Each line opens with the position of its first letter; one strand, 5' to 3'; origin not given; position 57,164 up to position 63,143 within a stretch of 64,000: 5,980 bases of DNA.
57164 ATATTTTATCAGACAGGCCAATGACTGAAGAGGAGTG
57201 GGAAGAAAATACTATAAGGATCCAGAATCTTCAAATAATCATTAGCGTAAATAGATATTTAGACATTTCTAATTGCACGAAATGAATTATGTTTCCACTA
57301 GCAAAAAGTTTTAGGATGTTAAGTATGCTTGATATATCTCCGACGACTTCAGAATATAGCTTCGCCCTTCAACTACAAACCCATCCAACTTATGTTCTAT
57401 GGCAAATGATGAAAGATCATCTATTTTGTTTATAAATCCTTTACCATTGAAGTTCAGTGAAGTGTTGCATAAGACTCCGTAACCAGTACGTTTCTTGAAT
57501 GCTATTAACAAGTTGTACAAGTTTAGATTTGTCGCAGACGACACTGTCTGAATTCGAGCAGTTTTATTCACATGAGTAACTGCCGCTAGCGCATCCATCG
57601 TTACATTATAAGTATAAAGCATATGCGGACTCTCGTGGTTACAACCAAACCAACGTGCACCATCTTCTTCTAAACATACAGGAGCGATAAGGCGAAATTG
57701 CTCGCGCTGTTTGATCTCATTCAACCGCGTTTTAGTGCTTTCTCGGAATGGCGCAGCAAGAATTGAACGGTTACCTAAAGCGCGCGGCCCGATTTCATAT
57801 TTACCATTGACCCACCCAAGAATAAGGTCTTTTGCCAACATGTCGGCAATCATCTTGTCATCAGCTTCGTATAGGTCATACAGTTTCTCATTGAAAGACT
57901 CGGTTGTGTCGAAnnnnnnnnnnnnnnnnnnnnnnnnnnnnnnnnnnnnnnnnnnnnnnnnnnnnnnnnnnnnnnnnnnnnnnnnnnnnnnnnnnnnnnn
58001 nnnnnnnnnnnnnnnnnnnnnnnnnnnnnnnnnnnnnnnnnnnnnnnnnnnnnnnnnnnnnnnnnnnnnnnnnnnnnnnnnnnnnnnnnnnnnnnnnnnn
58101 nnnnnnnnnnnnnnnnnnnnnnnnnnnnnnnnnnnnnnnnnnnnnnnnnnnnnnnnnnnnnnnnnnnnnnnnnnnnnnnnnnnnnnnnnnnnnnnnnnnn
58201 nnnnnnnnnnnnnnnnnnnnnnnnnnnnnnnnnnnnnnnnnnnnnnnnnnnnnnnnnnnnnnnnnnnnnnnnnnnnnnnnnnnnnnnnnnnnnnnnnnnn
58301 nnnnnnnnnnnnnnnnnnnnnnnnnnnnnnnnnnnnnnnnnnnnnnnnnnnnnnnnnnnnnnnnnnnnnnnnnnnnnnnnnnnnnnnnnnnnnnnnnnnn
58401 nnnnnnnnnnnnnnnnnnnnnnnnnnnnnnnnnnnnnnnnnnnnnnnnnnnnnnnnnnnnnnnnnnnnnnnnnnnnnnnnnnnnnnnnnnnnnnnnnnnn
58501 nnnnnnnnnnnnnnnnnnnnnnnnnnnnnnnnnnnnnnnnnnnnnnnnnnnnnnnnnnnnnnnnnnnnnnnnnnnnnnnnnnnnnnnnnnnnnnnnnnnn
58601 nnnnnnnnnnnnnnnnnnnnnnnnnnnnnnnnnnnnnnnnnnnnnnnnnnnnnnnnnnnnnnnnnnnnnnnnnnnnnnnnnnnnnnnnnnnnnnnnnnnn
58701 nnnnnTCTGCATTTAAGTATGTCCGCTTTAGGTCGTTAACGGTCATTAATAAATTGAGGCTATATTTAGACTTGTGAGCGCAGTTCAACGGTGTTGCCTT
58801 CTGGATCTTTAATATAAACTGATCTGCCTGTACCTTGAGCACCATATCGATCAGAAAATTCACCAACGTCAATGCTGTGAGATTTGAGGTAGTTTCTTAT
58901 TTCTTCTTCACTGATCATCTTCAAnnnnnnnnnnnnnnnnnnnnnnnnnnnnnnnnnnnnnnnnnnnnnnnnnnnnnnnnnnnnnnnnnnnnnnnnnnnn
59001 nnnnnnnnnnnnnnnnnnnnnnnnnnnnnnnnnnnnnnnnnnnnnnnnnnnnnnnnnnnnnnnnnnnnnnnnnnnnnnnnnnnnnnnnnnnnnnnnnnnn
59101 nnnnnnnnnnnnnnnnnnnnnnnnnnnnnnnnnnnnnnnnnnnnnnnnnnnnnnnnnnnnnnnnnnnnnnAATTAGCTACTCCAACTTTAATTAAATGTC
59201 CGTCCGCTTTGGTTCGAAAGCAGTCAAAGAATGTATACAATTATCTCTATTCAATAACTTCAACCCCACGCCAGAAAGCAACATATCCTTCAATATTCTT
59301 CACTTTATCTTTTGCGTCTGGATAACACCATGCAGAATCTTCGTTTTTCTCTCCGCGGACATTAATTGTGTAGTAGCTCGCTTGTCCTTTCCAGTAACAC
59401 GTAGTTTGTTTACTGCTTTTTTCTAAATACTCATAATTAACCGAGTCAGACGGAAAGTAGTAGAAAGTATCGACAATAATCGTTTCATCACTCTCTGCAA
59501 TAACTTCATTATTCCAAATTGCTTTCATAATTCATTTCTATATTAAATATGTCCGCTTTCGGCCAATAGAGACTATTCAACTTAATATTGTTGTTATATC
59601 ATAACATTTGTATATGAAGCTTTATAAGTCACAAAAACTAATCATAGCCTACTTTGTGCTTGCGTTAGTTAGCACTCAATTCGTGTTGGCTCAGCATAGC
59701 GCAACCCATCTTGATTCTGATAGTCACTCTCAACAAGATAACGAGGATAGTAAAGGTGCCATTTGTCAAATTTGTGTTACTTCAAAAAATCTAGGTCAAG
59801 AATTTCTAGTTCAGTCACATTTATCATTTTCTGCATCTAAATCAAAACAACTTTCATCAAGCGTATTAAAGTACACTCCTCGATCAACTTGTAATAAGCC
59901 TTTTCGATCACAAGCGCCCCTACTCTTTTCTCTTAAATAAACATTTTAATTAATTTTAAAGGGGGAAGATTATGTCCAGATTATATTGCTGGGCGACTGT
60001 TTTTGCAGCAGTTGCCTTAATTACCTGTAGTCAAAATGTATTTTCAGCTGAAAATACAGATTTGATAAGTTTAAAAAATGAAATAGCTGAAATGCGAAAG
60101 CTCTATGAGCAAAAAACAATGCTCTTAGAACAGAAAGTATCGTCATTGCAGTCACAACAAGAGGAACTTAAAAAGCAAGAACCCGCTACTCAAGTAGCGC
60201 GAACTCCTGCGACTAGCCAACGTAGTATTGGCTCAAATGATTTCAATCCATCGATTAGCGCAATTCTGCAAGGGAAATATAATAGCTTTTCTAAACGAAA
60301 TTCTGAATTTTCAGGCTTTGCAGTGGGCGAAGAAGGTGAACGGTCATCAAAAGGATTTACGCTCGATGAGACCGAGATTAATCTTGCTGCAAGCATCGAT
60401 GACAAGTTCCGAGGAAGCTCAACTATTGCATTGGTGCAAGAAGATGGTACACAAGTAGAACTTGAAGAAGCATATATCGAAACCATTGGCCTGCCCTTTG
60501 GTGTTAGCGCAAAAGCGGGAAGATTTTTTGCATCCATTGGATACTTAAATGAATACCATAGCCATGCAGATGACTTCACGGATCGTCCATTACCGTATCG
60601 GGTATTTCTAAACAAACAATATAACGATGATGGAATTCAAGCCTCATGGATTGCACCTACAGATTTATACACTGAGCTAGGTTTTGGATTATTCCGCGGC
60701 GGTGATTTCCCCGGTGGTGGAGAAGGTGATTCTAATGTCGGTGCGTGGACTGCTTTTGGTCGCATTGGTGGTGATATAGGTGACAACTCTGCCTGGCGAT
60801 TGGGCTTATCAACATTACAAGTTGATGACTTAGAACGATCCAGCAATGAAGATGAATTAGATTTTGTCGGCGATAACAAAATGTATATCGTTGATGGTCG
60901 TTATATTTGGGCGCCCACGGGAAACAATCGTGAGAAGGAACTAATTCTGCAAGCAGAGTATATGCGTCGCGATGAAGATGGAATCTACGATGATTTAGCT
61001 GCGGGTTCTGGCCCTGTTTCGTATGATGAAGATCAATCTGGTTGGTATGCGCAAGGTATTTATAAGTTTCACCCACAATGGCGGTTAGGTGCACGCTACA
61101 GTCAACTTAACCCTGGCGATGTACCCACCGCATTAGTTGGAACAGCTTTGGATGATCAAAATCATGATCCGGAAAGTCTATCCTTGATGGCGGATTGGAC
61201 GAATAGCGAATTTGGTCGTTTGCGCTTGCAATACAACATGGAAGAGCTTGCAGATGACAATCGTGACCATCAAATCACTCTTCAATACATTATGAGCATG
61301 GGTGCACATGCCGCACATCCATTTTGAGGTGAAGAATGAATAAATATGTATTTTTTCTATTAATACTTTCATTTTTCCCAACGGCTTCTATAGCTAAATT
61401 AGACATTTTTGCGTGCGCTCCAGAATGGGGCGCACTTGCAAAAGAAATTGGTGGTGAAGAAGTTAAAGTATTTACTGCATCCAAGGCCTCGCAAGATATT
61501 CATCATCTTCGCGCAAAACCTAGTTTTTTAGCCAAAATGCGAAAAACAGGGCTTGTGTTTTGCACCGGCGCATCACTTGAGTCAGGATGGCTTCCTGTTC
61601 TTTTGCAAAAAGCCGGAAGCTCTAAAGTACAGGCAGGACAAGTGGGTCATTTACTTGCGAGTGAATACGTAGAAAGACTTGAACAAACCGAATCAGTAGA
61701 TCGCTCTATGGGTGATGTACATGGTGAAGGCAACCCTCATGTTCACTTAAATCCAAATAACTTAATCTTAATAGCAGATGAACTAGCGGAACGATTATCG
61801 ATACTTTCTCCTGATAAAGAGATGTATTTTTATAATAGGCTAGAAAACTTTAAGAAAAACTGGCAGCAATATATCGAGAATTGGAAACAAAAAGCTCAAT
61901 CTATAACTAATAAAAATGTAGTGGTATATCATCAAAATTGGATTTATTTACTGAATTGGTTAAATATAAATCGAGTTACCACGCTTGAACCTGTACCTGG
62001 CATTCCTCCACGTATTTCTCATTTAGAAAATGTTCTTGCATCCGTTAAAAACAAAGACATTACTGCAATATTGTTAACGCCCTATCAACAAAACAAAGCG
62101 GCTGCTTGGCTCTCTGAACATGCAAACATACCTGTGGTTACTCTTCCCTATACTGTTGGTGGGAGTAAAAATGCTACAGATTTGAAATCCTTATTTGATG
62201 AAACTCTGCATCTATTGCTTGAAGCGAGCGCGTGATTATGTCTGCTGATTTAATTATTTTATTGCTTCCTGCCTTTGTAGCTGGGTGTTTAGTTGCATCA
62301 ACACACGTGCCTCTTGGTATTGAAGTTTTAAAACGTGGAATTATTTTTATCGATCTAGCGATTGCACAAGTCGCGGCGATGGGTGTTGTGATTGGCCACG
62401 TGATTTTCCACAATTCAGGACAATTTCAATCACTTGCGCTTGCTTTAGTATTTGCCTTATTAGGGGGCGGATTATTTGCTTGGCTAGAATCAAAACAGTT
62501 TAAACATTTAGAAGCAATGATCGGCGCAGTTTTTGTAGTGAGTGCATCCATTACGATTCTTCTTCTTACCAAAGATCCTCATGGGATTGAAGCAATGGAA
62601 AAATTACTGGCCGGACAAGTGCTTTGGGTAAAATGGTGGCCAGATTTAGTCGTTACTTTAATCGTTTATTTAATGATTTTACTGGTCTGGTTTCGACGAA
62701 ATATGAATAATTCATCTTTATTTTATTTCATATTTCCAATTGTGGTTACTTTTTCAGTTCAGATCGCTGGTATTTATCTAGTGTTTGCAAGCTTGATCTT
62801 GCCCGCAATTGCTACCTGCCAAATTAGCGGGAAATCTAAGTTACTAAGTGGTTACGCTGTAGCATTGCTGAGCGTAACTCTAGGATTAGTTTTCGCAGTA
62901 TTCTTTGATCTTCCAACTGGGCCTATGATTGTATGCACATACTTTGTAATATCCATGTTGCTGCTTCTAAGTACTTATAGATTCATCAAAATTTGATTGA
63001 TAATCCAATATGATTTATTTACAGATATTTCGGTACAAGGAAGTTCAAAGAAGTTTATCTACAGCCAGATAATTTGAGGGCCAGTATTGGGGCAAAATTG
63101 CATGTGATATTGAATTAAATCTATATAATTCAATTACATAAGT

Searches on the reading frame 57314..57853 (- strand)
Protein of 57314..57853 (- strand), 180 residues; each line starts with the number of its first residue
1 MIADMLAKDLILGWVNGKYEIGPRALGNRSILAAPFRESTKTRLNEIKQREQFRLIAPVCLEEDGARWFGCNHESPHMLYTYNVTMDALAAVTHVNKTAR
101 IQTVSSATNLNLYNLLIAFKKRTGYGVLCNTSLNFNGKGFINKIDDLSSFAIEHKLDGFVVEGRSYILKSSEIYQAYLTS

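Call 25: search_protein_families(library=pfam, max_evalue=0.001, proteins=[window:57314-57853:-])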
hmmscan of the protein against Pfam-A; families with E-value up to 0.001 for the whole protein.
window:57314-57853:- (180 aa): 1 family
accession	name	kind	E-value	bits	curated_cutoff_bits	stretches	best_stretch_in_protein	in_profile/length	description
PF16861.10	Carbam_trans_C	-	6.7e-53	179.2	27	1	3-163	1-165/170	Carbamoyltransferase C-terminus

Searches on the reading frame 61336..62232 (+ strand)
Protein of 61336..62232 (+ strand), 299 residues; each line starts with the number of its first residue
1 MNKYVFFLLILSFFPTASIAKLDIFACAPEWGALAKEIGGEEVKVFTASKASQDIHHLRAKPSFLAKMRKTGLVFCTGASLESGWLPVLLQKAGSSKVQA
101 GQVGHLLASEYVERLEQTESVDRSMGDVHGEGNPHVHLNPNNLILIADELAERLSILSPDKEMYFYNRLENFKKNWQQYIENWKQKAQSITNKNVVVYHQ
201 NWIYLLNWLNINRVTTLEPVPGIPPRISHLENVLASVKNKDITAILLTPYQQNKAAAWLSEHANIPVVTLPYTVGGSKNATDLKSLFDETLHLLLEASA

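Call 25: search_protein_families(library=pfam, max_evalue=0.001, proteins=[window:61336-62232:+])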
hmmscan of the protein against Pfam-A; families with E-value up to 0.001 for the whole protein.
window:61336-62232:+ (299 aa): 1 family
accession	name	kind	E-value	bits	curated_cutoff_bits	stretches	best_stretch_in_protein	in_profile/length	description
PF01297.22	ZnuA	-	1.3e-37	130.1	29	1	25-289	2-255/263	Zinc-uptake complex component A periplasmic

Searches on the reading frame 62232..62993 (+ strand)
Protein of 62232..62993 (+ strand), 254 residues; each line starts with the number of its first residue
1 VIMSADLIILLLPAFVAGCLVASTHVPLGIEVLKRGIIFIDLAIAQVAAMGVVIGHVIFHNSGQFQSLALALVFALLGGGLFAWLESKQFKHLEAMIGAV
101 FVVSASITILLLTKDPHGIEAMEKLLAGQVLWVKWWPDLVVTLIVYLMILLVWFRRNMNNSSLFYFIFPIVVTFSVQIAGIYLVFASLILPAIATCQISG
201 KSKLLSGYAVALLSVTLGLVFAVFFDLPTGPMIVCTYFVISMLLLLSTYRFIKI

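Call 25: search_protein_families(library=pfam, max_evalue=0.001, proteins=[window:62232-62993:+])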
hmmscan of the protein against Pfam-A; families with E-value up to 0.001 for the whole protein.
window:62232-62993:+ (254 aa): 1 family
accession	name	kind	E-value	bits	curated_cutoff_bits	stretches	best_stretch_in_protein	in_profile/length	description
PF00950.22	ABC-3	-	2.7e-16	60.3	20.1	2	10-158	4-148/258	ABC 3 transport family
